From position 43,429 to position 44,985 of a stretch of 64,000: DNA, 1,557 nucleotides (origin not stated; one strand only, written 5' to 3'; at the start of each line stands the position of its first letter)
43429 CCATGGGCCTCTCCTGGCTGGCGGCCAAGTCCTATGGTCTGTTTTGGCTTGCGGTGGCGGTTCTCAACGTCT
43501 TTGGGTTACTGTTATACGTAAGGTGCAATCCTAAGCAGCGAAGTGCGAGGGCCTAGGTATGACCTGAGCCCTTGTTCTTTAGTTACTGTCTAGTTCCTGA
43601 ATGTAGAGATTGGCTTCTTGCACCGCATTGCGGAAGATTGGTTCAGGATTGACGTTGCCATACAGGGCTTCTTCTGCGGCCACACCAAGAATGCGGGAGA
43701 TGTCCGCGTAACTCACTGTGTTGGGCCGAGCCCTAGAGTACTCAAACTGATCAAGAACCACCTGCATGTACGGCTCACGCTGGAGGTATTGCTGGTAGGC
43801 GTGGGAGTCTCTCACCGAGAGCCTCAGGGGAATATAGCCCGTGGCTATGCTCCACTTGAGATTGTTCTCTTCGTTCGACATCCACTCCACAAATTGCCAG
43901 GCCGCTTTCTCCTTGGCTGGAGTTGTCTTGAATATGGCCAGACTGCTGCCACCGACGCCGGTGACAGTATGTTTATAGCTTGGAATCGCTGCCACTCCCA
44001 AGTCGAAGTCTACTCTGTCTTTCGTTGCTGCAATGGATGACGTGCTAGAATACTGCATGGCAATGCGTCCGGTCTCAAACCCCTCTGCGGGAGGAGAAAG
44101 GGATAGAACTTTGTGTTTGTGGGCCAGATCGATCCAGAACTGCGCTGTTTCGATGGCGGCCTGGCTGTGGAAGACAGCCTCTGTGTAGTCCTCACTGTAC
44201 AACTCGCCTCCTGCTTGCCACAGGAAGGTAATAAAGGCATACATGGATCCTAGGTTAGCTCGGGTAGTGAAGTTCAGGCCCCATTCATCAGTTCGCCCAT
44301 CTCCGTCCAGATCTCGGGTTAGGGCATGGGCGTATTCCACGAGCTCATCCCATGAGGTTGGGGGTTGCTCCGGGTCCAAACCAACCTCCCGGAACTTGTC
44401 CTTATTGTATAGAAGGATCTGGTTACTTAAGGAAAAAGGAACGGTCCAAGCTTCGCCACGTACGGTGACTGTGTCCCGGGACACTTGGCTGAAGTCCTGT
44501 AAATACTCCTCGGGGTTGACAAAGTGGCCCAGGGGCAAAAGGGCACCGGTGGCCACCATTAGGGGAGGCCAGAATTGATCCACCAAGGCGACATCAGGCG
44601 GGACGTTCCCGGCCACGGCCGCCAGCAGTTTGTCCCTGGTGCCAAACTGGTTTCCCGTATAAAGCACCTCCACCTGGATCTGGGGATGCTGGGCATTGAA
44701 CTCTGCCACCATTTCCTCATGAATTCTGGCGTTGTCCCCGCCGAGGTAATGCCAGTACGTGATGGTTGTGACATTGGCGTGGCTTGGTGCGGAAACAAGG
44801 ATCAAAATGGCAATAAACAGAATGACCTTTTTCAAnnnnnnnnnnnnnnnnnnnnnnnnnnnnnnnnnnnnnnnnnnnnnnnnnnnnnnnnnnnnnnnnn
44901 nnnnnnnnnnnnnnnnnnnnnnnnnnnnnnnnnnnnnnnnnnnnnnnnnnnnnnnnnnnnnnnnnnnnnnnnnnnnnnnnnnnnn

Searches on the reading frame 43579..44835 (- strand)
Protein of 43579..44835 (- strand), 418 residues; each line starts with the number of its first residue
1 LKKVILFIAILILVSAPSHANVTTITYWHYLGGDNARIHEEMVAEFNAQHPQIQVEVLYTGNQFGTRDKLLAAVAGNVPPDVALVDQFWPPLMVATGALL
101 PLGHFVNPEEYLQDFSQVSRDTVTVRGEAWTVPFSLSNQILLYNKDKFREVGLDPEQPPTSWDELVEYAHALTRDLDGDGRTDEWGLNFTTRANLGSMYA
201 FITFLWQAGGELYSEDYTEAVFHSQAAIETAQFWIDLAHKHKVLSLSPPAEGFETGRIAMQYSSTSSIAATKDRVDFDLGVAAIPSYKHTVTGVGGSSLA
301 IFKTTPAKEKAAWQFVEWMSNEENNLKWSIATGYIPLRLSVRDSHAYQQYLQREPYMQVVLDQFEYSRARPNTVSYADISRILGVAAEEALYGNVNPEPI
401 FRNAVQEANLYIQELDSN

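Call 7: search_protein_families(library=pfam, proteins=[window:43579-44835:-])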
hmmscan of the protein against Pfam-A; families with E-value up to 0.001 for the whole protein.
window:43579-44835:- (418 aa): 2 families
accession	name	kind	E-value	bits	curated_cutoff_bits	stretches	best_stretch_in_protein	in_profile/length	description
PF13416.11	SBP_bac_8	-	1.5e-40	140.2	27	1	41-351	1-275/279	Bacterial extracellular solute-binding protein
PF01547.30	SBP_bac_1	-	4.8e-40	138.9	26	1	40-324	11-305/307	Bacterial extracellular solute-binding protein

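Call 10: find_homologous_proteins(query=window:43579-44835:-, max_evalue=1e-10)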
Query window:43579-44835:- (418 aa): 188 proteins with E <= 1e-10 among 8000 candidates; the best 120 are listed.
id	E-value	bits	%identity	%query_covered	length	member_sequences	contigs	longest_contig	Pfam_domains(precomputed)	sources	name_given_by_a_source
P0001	3.2e-279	944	99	100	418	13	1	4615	PF13416.12,PF01547.31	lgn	-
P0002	4.6e-239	811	84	100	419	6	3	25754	PF13416.12,PF01547.31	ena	-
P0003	4.0e-225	765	80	99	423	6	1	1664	PF13416.12,PF01547.31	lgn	-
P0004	3.8e-221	752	76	99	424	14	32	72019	PF13416.12,PF01547.31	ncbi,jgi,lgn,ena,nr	ncbi:MAG TPA: ABC transporter substrate-binding protein [Limnochordia bacterium]|nr:ABC transporter 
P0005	5.0e-221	752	78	99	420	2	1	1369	PF13416.12,PF01547.31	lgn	-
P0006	6.9e-221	751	77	99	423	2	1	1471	PF13416.12,PF01547.31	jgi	jgi:ABC-type glycerol-3-phosphate transport system substrate-binding protein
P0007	3.8e-220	749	77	100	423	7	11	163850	PF13416.12,PF01547.31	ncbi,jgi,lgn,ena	jgi:sn-glycerol 3-phosphate transport system substrate-binding protein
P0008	2.4e-219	746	77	99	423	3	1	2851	PF13416.12,PF01547.31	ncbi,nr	ncbi:MAG: ABC transporter substrate-binding protein [Limnochordia bacterium]|nr:ABC transporter subs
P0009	3.7e-219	746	77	99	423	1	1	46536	PF13416.12,PF01547.31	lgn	-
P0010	3.8e-219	746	78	99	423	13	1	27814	PF13416.12,PF01547.31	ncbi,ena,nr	ncbi:MAG: ABC transporter substrate-binding protein [Firmicutes bacterium]|nr:ABC transporter substr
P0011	7.0e-218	742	77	100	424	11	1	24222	PF13416.12,PF01547.31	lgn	-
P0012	3.2e-216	736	75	99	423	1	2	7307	PF13416.12,PF01547.31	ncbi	-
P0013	5.1e-215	732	74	100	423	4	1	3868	PF13416.12,PF01547.31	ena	-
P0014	2.9e-214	730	74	99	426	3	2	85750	PF13416.12,PF01547.31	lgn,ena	-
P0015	1.6e-213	727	75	100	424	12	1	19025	PF13416.12,PF01547.31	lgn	-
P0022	3.8e-188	644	67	98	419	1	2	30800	PF13416.12,PF01547.31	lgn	-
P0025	3.0e-187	641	65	99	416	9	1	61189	PF13416.12,PF01547.31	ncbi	-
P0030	4.1e-164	564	59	99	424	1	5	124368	PF13416.12,PF01547.31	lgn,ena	-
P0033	1.7e-140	487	50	99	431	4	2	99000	PF13416.12,PF01547.31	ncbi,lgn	ncbi:MAG: ABC transporter substrate-binding protein [Bacteroidota bacterium]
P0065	3.3e-135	469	48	99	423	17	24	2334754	PF13416.12,PF01547.31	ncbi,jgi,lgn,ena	jgi:ABC-type glycerol-3-phosphate transport system substrate-binding protein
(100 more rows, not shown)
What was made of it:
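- The SBP ORF is intact in at least 15 clusters (call 10).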

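Call 11: search_protein_families(library=ncbifam, proteins=[window:43579-44835:-], max_evalue=0.00001)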
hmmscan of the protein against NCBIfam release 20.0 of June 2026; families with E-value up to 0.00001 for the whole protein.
window:43579-44835:- (418 aa): 2 families
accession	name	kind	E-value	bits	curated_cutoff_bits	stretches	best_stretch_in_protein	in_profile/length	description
NF008211.0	PRK10974.1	equivalog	2.1e-28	99.1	411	1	7-365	12-379/439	sn-glycerol-3-phosphate ABC transporter substrate-binding protein UgpB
NF007011.0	PRK09474.1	equivalog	4.9e-06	25.6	291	1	106-375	105-361/396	maltose/maltodextrin ABC transporter substrate-binding protein MalE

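Call 14: find_related_loci(query=A1, collection=genome_contigs, flank=6000)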
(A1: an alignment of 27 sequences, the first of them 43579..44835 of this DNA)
Query A1 (418 aa) in genome_contigs; peptide patterns used: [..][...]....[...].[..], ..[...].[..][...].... (x = any residue, [..] = any of these).
600 stretches matched a pattern (row limit reached: there are more); 556 encode a relative of the query (tblastn E <= 1e-3); the best 80 are kept; 80 distinct loci.
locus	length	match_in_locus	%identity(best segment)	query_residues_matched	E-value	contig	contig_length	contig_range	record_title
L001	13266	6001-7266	78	1-416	0e+0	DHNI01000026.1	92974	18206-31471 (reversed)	MAG TPA_asm: Firmicutes bacterium UBA5420 UBA5420_contig_4115, whole genome shotgun sequence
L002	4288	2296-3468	72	23-413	0e+0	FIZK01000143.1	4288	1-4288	uncultured Clostridia bacterium genome assembly, contig: 20461, whole genome shotgun sequence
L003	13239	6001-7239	66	2-412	0e+0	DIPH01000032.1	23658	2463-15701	MAG TPA_asm: Firmicutes bacterium UBA5493 UBA5493_contig_3223, whole genome shotgun sequence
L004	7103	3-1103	44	50-414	1e-104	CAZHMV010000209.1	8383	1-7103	MAG TPA_asm: uncultured Anaerolineales bacterium isolate binchicken_co172_219 genome assembly, contig: NODE_7926_length_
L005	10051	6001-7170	40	25-415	4e-101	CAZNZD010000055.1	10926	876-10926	MAG TPA_asm: uncultured Clostridia bacterium isolate SRP220891_co2_97 genome assembly, contig: NODE_9966_length_10926_co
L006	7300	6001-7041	36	21-371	1e-71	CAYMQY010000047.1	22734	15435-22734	MAG TPA_asm: uncultured Saprospiraceae bacterium isolate SRP189682_co1_465 genome assembly, contig: NODE_3897_length_227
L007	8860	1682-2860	32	22-413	3e-67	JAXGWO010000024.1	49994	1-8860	MAG: PVC group bacterium isolate AnMBR.bin469 bin469_24, whole genome shotgun sequence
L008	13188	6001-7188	34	23-409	4e-67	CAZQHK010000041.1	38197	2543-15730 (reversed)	MAG TPA_asm: uncultured bacterium isolate SRP308112_co1_304 genome assembly, contig: NODE_1233_length_38197_cov_22.59981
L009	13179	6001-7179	31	24-413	5e-65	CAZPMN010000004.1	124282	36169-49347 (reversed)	MAG TPA_asm: uncultured bacterium isolate binchicken_co405_158 genome assembly, contig: NODE_169_length_124282_cov_11.99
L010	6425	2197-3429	31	3-409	4e-62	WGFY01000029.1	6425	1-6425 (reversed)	MAG: Mesoaciditoga sp. isolate S147_15_esom k151_178362, whole genome shotgun sequence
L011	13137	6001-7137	32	31-409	8e-62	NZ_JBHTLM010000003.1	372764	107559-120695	Paenibacillus puldeungensis strain CCUG 59189 GCM70027388_29, whole genome shotgun sequence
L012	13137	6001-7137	32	31-409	2e-61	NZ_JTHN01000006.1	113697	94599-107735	Paenibacillus sp. A3 contig_6, whole genome shotgun sequence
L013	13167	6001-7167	33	23-409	9e-61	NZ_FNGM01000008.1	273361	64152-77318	Paenibacillus jilunlii strain CGMCC 1.10239, whole genome shotgun sequence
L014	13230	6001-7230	32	1-407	1e-60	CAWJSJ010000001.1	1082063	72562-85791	MAG: uncultured candidate division NC10 bacterium isolate MFD00905.bin.2.59 genome assembly, contig: contig_2467, whole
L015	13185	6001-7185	32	15-408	7e-60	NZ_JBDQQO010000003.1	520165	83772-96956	Gorillibacterium sp. CAU 1737 contig3, whole genome shotgun sequence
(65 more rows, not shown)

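Call 20: search_protein_families(library=pfam, proteins=[L003:23-1336:+, L003:1356-2855:+, L003:2873-3484:+, L003:3432-3956:+, L003:4148-5032:+, L003:4926-5885:+, L003:7323-8126:+, L003:8217-9068:-, L003:9100-10158:-, L003:10339-11286:+])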
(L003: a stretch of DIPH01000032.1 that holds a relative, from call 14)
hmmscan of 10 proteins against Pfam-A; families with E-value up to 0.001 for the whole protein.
L003:23-1336:+ (437 aa): 1 family
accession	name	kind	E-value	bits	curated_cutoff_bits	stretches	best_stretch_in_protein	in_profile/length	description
PF09338.16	Gly_reductase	-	7.4e-129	430.4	22.2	1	3-434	1-425/426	Glycine/sarcosine/betaine reductase component B subunits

L003:1356-2855:+ (499 aa): 1 family
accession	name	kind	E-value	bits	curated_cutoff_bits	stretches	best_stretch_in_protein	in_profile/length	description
PF00171.27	Aldedh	-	1.3e-161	538.7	23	1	22-483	2-453/461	Aldehyde dehydrogenase family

L003:2873-3484:+ (203 aa): 1 family
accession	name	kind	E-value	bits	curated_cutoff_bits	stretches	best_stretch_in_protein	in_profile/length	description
PF03773.19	ArsP_1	-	1.3e-10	41.4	32.3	1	52-191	7-146/294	Predicted permease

L003:3432-3956:+ (174 aa): 1 family
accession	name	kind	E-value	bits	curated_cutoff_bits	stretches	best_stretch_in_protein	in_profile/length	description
PF03773.19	ArsP_1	-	5.7e-09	36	32.3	1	27-165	157-293/294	Predicted permease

L003:4148-5032:+ (294 aa): 1 family
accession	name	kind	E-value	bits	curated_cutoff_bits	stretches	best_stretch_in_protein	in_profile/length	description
PF00528.27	BPD_transp_1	-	2.6e-18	66.9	26.4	1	88-286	1-175/184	Binding-protein-dependent transport system inner membrane component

L003:4926-5885:+ (319 aa): 1 family
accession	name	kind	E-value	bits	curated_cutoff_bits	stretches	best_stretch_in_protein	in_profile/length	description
PF00528.27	BPD_transp_1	-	8.4e-17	61.9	26.4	1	134-303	2-170/184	Binding-protein-dependent transport system inner membrane component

L003:7323-8126:+ (267 aa): 2 families
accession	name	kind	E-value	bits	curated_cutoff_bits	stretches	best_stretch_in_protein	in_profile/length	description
PF01261.30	AP_endonuc_2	-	9.3e-42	143.9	31.1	1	22-260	2-245/249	Xylose isomerase-like TIM barrel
PF04055.27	Radical_SAM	-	7e-05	23.5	29.5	0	134-259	44-164/166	Radical SAM superfamily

L003:8217-9068:- (283 aa): 1 family
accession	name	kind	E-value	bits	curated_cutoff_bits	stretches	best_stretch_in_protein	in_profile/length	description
PF01116.26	F_bP_aldolase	-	1.9e-82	277.3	25.5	1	4-282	2-277/277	Fructose-bisphosphate aldolase class-II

L003:9100-10158:- (352 aa): 4 families
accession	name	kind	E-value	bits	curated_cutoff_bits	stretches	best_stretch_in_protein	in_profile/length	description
PF00107.32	ADH_zinc_N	-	2.2e-20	73.4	31.8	1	186-310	2-124/129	Zinc-binding dehydrogenase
PF08240.17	ADH_N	-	3.7e-17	62.9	23.5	1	28-146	2-103/104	Alcohol dehydrogenase GroES-like domain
PF13602.12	ADH_zinc_N_2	-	3.3e-05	25.3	27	1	218-339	2-122/134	Zinc-binding dehydrogenase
PF16912.11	Glu_dehyd_C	-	0.00019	21.4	34.9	1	176-340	32-201/211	Glucose dehydrogenase C-terminus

L003:10339-11286:+ (315 aa): 4 families
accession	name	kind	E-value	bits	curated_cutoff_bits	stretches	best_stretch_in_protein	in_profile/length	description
PF04198.19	Sugar-bind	-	2.1e-46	158.7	27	1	70-310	4-256/257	Putative sugar-binding domain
PF08281.18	Sigma70_r4_2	-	4.5e-05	23.4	25.7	1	26-58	21-53/54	Sigma-70, region 4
PF04545.22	Sigma70_r4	-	4.5e-05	23.3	24.1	1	25-58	14-47/50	Sigma-70, region 4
PF25213.1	HVO_A0261_N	-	0.00096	19.4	35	0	33-83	26-74/86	HVO_A0261 N-terminal domain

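Call 21: search_protein_families(library=pfam, proteins=[L001:3408-4763:-, L001:4760-5212:-, L001:5286-5666:+, L001:7291-8454:-, L001:1406-3382:+, L005:1520-3805:+, L005:3970-4866:+, L005:4797-5906:+, L005:7243-8190:+, L005:8055-9311:+])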
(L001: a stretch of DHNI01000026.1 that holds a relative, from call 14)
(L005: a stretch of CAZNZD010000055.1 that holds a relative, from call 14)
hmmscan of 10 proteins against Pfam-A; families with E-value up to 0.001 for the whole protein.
L001:3408-4763:- (451 aa): 2 families
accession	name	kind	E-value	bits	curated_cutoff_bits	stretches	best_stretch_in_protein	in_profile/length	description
PF10882.14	bPH_5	-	8.7e-06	26.2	22.5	1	350-428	4-81/100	Bacterial PH domain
PF19124.5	DUF5808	-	2e-05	24.5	26.3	1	293-318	1-26/26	Family of unknown function (DUF5808)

L001:4760-5212:- (150 aa): 2 families
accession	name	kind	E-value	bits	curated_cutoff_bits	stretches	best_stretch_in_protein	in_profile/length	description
PF00392.27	GntR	-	1.1e-12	47.9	27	1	35-97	2-64/64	Bacterial regulatory proteins, gntR family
PF13730.12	HTH_36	-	0.0002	21.5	25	1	48-87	16-55/55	Helix-turn-helix domain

L001:5286-5666:+ (126 aa): 6 families
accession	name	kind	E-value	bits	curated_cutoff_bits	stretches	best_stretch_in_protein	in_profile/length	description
PF07883.17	Cupin_2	-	4.2e-16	58.8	27.2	1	56-121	4-68/70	Cupin domain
PF01050.24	MannoseP_isomer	-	1.8e-06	28.5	23.6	1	57-121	33-99/116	Mannose-6-phosphate isomerase C-terminal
PF02311.25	AraC_binding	-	6.5e-06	26.4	21.1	1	63-121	16-73/135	AraC-like ligand binding domain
PF02678.22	Pirin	-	6.1e-05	23.4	26.1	1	58-106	38-87/108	Pirin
PF05899.18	Cupin_3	-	6.7e-05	22.9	23.5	1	64-105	18-60/74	EutQ-like cupin domain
PF00190.28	Cupin_1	-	0.00028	20.9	22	1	57-117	40-107/151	Cupin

L001:7291-8454:- (387 aa): 2 families
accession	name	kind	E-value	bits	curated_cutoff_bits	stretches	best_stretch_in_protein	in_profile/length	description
PF07690.21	MFS_1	-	1.1e-47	163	33.4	2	10-317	1-322/347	Major Facilitator Superfamily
PF06779.20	MFS_4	-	4e-08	33.4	26.3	1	27-364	15-352/364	Uncharacterised MFS-type transporter YbfB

L001:1406-3382:+ (658 aa): 3 families
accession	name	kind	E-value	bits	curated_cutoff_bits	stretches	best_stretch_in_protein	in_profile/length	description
PF00005.33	ABC_tran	-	1.5e-29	103.8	25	1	437-584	3-137/137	ABC transporter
PF00664.28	ABC_membrane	-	2.2e-26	93.6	28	1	200-372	102-274/274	ABC transporter transmembrane region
PF02463.25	SMC_N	-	3.7e-05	23.7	40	0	555-628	136-213/220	RecF/RecN/SMC N terminal domain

L005:1520-3805:+ (761 aa): 3 families
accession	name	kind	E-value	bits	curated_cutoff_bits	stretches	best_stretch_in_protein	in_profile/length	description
PF01578.25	Cytochrom_C_asm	-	3e-28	99.3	29.9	1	113-314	1-210/212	Cytochrome C assembly protein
PF16327.10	CcmF_C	-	2.7e-19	70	28.7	1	334-547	1-223/323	Cytochrome c-type biogenesis protein CcmF C-terminal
PF05140.19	ResB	-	6.8e-06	25.6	24.6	0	495-548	146-200/486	ResB-like family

L005:3970-4866:+ (298 aa): 1 family
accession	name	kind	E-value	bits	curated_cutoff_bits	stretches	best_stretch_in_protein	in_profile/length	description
PF00528.27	BPD_transp_1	-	1.3e-12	48.3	26.4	1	97-294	7-179/184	Binding-protein-dependent transport system inner membrane component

L005:4797-5906:+ (369 aa): 1 family
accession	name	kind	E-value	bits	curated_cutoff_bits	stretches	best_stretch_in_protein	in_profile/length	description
PF00528.27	BPD_transp_1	-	4.8e-17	62.7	26.4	1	184-355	6-175/184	Binding-protein-dependent transport system inner membrane component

L005:7243-8190:+ (315 aa): 3 families
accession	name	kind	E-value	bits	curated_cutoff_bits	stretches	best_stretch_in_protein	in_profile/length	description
PF01418.23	HTH_6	-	1.1e-19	70.6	28.3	1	35-103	6-74/77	Helix-turn-helix domain, rpiR family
PF01380.27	SIS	-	1.8e-15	57.3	25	1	159-265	2-109/131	SIS domain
PF13580.11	SIS_2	-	2e-05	25.1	27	1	200-243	94-137/138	SIS domain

L005:8055-9311:+ (418 aa): 7 families
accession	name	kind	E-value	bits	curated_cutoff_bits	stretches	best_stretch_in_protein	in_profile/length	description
PF00005.33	ABC_tran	-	1.3e-34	120.2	25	1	72-212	3-136/137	ABC transporter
PF17912.7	OB_MalK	-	2.6e-11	44.6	27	1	286-341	1-53/53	MalK OB fold domain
PF08402.16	TOBE_2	-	2.6e-06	27.9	21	1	335-409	2-76/76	TOBE domain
PF03215.21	Rad17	-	1.3e-05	25.6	23.8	1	75-177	40-141/186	Rad17 P-loop domain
PF13401.12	AAA_22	-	0.00016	22.5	27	1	79-157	4-64/130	AAA domain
PF20703.3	nSTAND1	-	0.00051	20.2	27.1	1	64-98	17-51/379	Novel STAND NTPase 1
PF13304.12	AAA_21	-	0.00074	20.1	27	0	82-105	1-24/304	AAA domain, putative AbiEii toxin, Type IV TA system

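Call 22: find_related_loci(query=A1, collection=metagenome_contigs, flank=6000)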
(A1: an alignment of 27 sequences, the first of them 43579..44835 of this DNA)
Query A1 (418 aa) in metagenome_contigs; peptide patterns used: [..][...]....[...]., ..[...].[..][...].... (x = any residue, [..] = any of these).
600 stretches matched a pattern (row limit reached: there are more); 444 encode a relative of the query (tblastn E <= 1e-3); the best 80 are kept; 80 distinct loci.
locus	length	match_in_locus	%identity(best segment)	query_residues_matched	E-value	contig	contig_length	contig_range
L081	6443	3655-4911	49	1-415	2e-145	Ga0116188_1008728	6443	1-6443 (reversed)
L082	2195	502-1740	50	4-415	1e-154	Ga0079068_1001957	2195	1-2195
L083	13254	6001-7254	42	1-415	2e-102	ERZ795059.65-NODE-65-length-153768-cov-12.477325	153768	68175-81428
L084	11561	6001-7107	34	25-396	7e-65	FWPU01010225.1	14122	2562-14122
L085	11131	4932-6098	33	31-414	2e-62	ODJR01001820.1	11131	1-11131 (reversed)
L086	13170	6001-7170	31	31-413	9e-58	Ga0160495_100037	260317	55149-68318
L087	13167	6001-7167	29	31-413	2e-56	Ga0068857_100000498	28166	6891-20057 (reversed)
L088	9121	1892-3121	28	18-414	2e-52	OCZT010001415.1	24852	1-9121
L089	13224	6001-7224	31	1-394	2e-62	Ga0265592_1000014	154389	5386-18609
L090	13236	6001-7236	28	7-416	3e-51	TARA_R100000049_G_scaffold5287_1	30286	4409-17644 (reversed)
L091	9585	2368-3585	29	9-408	5e-51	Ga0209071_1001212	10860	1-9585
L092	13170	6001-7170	29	24-413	4e-51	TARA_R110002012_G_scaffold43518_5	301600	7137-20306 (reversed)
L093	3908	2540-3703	29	29-408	7e-51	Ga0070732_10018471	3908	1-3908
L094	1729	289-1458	29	31-414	8e-52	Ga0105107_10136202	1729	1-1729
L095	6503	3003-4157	28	31-414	5e-50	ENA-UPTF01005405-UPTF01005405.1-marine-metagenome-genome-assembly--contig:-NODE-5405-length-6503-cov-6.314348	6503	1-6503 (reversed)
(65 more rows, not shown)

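Call 23: find_encoding_contigs(protein=P0002, flank=5000, max_places=2)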
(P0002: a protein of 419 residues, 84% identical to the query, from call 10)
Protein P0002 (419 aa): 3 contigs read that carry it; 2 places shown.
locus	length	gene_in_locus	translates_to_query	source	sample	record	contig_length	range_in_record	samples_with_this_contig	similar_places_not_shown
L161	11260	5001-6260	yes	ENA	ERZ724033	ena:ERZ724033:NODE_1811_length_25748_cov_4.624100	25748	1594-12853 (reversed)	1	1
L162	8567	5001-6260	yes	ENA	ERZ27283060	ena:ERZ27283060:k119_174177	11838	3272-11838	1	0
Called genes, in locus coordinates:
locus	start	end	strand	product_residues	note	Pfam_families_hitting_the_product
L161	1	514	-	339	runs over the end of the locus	PF01145:Band_7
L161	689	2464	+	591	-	PF00664:ABC_membrane, PF00005:ABC_tran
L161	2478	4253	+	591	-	PF00664:ABC_membrane, PF00005:ABC_tran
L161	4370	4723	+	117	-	PF07883:Cupin_2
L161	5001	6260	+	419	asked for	PF01547:SBP_bac_1, PF13416:SBP_bac_8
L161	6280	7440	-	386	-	PF00083:Sugar_tr (weak), PF07690:MFS_1, PF06779:MFS_4, PF07690:MFS_1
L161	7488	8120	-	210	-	PF03006:HlyIII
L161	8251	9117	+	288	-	PF14378:PAP2_3 (weak), PF01569:PAP2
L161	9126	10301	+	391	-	PF01411:tRNA-synt_2c (weak), PF07973:tRNA_SAD, PF02272:DHHA1 (weak)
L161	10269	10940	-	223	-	PF00132:Hexapep (faint), PF25084:LbH_EIF2B, PF25087:GMPPB_C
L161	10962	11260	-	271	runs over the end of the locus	PF04018:VCA0040-like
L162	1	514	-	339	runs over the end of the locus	PF01145:Band_7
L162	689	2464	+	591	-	PF00664:ABC_membrane, PF00005:ABC_tran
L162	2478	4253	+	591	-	PF00664:ABC_membrane, PF00005:ABC_tran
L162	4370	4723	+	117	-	PF07883:Cupin_2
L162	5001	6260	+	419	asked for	PF01547:SBP_bac_1, PF13416:SBP_bac_8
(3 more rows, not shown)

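Call 24: find_encoding_contigs(protein=P0004, flank=5000, max_places=2)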
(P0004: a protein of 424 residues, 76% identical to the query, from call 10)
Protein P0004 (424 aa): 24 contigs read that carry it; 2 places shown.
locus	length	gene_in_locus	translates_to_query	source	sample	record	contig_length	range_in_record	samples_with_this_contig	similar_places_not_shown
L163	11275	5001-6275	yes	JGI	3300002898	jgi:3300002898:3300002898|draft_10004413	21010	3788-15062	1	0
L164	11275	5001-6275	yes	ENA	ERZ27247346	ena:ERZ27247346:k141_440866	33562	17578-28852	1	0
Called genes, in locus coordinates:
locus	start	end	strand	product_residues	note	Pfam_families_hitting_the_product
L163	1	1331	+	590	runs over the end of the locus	PF00664:ABC_membrane, PF00005:ABC_tran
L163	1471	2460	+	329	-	PF18958:DUF5700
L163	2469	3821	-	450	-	PF19124:DUF5808 (weak)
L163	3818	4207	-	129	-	PF00392:GntR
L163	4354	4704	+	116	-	PF07883:Cupin_2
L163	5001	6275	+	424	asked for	PF01547:SBP_bac_1, PF13416:SBP_bac_8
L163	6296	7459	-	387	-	PF00083:Sugar_tr (weak), PF07690:MFS_1, PF06779:MFS_4, PF07690:MFS_1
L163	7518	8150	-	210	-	PF03006:HlyIII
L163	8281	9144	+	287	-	PF14378:PAP2_3, PF01569:PAP2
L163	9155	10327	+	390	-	PF01411:tRNA-synt_2c (weak), PF07973:tRNA_SAD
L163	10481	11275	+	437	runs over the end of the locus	PF14689:SPOB_a (weak), PF02518:HATPase_c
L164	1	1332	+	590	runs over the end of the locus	PF00664:ABC_membrane, PF00005:ABC_tran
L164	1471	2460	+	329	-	PF18958:DUF5700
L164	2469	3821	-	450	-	PF19124:DUF5808 (weak)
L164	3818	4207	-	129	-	PF00392:GntR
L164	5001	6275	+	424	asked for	PF01547:SBP_bac_1, PF13416:SBP_bac_8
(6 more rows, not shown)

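Call 25: find_encoding_contigs(protein=P0014, flank=5000, max_places=2)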
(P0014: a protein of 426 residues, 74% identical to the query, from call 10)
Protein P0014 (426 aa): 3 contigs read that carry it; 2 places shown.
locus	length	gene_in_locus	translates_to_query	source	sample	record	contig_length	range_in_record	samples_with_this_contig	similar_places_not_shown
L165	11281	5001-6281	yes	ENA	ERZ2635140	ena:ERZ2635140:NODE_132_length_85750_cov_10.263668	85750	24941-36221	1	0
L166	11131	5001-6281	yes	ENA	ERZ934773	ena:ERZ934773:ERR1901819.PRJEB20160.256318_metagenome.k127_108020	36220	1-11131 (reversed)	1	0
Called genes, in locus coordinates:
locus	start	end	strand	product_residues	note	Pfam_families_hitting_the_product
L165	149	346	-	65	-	-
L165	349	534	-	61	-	-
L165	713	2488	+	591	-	PF00664:ABC_membrane, PF00005:ABC_tran, PF02463:SMC_N (faint)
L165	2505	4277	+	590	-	PF00664:ABC_membrane, PF00005:ABC_tran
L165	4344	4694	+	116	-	PF02311:AraC_binding (weak), PF07883:Cupin_2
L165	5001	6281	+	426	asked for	PF01547:SBP_bac_1, PF13416:SBP_bac_8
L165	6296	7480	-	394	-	PF07690:MFS_1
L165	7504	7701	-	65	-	-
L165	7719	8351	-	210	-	PF03006:HlyIII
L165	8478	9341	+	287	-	PF14378:PAP2_3 (weak), PF01569:PAP2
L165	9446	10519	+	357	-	PF07973:tRNA_SAD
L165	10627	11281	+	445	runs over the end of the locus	PF14689:SPOB_a (weak), PF02518:HATPase_c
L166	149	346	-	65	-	-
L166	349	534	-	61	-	-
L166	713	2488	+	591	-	PF00664:ABC_membrane, PF00005:ABC_tran, PF02463:SMC_N (faint)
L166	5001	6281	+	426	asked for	PF01547:SBP_bac_1, PF13416:SBP_bac_8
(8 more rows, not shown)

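Call 26: find_encoding_contigs(protein=P0022, flank=6000, max_places=1)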
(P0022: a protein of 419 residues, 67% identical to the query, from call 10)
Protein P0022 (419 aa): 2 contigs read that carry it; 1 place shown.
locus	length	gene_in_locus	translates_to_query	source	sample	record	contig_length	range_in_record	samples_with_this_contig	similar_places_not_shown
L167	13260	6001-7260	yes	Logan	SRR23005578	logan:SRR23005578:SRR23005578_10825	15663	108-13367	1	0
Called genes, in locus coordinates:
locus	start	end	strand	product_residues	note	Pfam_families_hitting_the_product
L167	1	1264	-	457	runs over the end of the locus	?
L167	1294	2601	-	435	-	PF09338:Gly_reductase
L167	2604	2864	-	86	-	-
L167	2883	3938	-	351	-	PF07355:GRDB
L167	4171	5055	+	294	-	PF00528:BPD_transp_1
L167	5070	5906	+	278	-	PF00528:BPD_transp_1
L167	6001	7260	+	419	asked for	PF01547:SBP_bac_1, PF13416:SBP_bac_8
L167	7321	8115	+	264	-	PF01261:AP_endonuc_2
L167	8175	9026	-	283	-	PF01116:F_bP_aldolase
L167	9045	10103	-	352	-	PF08240:ADH_N, PF16912:Glu_dehyd_C (weak), PF00107:ADH_zinc_N, PF13602:ADH_zinc_N_2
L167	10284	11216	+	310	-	PF04545:Sigma70_r4 (weak), PF12802:MarR_2 (weak), PF04198:Sugar-bind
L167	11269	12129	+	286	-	PF01841:Transglut_core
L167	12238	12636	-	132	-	PF05025:RbsD_FucU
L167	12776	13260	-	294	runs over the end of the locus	PF00532:Peripla_BP_1, PF13407:Peripla_BP_4, PF13458:Peripla_BP_6, PF13377:Peripla_BP_3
